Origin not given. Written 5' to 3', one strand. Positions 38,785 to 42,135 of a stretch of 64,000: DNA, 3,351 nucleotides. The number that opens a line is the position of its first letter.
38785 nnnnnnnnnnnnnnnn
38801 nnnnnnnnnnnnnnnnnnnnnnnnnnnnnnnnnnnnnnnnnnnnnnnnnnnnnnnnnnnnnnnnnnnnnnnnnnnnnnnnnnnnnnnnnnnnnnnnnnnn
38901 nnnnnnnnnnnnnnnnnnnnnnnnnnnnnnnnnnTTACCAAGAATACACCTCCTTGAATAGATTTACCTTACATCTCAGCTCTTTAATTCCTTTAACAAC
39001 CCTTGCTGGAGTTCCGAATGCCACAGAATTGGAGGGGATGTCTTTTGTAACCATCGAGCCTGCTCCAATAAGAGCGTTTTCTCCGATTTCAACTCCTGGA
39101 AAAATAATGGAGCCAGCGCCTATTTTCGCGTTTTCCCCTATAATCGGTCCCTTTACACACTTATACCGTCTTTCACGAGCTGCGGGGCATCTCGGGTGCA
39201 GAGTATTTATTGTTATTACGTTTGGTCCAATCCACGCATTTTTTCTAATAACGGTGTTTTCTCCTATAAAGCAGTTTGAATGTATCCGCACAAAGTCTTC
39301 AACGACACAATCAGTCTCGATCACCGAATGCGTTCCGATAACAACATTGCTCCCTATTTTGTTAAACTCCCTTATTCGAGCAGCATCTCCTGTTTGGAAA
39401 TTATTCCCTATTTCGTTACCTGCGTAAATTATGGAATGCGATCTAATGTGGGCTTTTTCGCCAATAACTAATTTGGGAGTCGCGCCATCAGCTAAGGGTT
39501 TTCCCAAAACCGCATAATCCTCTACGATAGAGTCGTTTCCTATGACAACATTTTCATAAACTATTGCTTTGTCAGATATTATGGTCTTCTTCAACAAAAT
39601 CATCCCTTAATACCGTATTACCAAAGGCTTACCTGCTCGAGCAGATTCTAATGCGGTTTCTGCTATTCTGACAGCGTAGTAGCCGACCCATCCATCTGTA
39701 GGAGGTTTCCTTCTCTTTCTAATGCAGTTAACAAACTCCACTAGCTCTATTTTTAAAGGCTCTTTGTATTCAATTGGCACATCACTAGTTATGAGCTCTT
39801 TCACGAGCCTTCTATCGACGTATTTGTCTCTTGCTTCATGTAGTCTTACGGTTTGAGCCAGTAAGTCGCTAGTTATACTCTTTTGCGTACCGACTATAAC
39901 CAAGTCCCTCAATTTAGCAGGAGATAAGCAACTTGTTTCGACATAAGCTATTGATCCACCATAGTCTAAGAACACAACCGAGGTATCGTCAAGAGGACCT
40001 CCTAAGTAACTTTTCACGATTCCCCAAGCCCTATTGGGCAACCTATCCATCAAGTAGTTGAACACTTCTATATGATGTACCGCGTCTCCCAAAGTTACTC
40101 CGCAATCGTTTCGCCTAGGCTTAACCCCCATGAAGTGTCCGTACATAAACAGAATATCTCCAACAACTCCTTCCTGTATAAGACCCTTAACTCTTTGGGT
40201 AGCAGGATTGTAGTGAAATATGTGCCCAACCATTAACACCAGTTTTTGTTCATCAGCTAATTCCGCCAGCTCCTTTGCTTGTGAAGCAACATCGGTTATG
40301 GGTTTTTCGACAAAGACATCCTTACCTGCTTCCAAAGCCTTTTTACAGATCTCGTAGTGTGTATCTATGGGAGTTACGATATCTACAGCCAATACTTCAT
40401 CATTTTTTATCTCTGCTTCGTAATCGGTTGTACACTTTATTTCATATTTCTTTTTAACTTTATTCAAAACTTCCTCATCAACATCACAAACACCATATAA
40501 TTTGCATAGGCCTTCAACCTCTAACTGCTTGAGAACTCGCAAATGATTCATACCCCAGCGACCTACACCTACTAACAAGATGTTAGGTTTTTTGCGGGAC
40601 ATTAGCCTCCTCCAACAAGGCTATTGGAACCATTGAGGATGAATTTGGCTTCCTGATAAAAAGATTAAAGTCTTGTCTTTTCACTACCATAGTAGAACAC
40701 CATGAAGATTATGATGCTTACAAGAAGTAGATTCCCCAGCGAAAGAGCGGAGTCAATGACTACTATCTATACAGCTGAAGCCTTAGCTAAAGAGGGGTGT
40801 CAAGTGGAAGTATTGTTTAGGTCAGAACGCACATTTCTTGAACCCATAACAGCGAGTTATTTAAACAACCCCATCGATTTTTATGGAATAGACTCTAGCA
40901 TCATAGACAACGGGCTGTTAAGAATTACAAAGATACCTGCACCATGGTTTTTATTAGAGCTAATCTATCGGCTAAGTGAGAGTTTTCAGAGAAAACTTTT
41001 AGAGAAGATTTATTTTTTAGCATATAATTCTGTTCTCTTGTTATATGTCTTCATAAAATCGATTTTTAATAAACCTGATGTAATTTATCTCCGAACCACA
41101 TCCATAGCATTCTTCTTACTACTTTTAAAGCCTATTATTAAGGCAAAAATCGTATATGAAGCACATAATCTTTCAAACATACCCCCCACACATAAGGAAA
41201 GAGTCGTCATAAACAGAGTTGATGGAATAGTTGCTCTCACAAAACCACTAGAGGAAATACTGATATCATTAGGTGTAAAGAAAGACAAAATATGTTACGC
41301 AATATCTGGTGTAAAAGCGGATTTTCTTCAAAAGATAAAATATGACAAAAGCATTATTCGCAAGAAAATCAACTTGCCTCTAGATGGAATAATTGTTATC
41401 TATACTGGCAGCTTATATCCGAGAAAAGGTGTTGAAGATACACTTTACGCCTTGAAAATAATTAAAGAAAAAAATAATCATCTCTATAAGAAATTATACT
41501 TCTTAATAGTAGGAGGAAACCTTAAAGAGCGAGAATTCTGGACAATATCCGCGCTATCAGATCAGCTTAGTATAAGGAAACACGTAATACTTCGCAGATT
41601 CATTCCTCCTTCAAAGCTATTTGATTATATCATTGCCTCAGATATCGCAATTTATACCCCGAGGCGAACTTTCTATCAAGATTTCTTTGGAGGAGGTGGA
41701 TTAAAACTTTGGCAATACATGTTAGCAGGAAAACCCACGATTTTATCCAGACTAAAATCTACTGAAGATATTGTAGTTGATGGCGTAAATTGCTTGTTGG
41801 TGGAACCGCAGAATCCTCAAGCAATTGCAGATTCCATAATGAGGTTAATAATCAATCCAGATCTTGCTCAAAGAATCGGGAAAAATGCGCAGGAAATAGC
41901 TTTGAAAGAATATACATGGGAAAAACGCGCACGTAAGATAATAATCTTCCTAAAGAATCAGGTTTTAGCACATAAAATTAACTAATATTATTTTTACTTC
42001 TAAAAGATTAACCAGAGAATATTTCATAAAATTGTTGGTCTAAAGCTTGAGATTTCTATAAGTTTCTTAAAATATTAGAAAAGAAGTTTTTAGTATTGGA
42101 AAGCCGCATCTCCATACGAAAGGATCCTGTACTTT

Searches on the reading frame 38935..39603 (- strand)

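Call 30: search_protein_families(library=pfam, proteins=[window:38935-39603:-], max_evalue=0.001)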
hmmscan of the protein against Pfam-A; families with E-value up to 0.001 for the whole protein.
window:38935-39603:- (222 aa): 5 families
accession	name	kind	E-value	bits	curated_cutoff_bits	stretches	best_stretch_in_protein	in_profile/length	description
PF00132.30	Hexapep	-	4.9e-27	92.9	27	4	152-187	1-36/36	Bacterial transferase hexapeptide (six repeats)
PF25084.1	LbH_EIF2B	-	4.9e-12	46.2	54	1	44-129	21-103/105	EIF2B subunit epsilon LbH domain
PF14602.12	Hexapep_2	-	3e-10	40.1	27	1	154-187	3-34/34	Hexapeptide repeat of succinyl-transferase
PF25247.1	LbH_GLGC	-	4.9e-06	27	27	0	6-79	37-107/135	GLGC left-handed parallel beta-helix domain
PF24894.1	Hexapep_GlmU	-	0.00061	20.3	23.3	0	85-125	39-77/104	GlmU-like, C-terminal hexapeptide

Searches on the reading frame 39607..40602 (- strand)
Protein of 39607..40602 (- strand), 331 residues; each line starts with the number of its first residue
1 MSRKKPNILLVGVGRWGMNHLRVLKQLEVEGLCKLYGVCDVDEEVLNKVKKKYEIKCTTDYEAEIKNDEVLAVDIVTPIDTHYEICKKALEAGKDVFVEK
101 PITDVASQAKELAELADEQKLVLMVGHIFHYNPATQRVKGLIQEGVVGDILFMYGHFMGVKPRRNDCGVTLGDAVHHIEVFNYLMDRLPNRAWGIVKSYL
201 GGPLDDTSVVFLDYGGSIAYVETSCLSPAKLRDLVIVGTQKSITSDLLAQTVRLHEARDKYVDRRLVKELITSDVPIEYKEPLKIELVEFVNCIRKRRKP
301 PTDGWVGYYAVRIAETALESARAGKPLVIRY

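Call 30: search_protein_families(library=pfam, proteins=[window:39607-40602:-], max_evalue=0.001)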
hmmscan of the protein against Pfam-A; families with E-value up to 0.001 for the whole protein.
window:39607-40602:- (331 aa): 3 families
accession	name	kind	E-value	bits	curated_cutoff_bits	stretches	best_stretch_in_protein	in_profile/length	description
PF01408.29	GFO_IDH_MocA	-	8.2e-26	91.5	24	1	7-127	2-120/120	Oxidoreductase family, NAD-binding Rossmann fold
PF02894.22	GFO_IDH_MocA_C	-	4.8e-12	46.6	22.9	1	139-327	1-216/218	Oxidoreductase family, C-terminal alpha/beta domain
PF22725.1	GFO_IDH_MocA_C3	-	1e-09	38.8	27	1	136-243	2-123/124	GFO/IDH/MocA C-terminal domain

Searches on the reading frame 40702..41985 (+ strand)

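Call 30: search_protein_families(library=pfam, proteins=[window:40702-41985:+], max_evalue=0.001)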
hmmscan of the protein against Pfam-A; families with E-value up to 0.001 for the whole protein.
window:40702-41985:+ (427 aa): 4 families
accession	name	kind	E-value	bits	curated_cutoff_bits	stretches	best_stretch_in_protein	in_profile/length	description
PF00534.26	Glycos_transf_1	-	8.9e-27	94.2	26.4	1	216-398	2-171/172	Glycosyl transferases group 1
PF13692.12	Glyco_trans_1_4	-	2.5e-18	67.1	27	1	231-383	3-140/142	Glycosyl transferases group 1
PF13524.12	Glyco_trans_1_2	-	5.2e-09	36.6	25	1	288-414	27-143/144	Glycosyl transferase-like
PF13439.12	Glyco_transf_4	-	2.6e-07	31.2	28.5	1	21-203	8-165/170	Glycosyltransferase Family 4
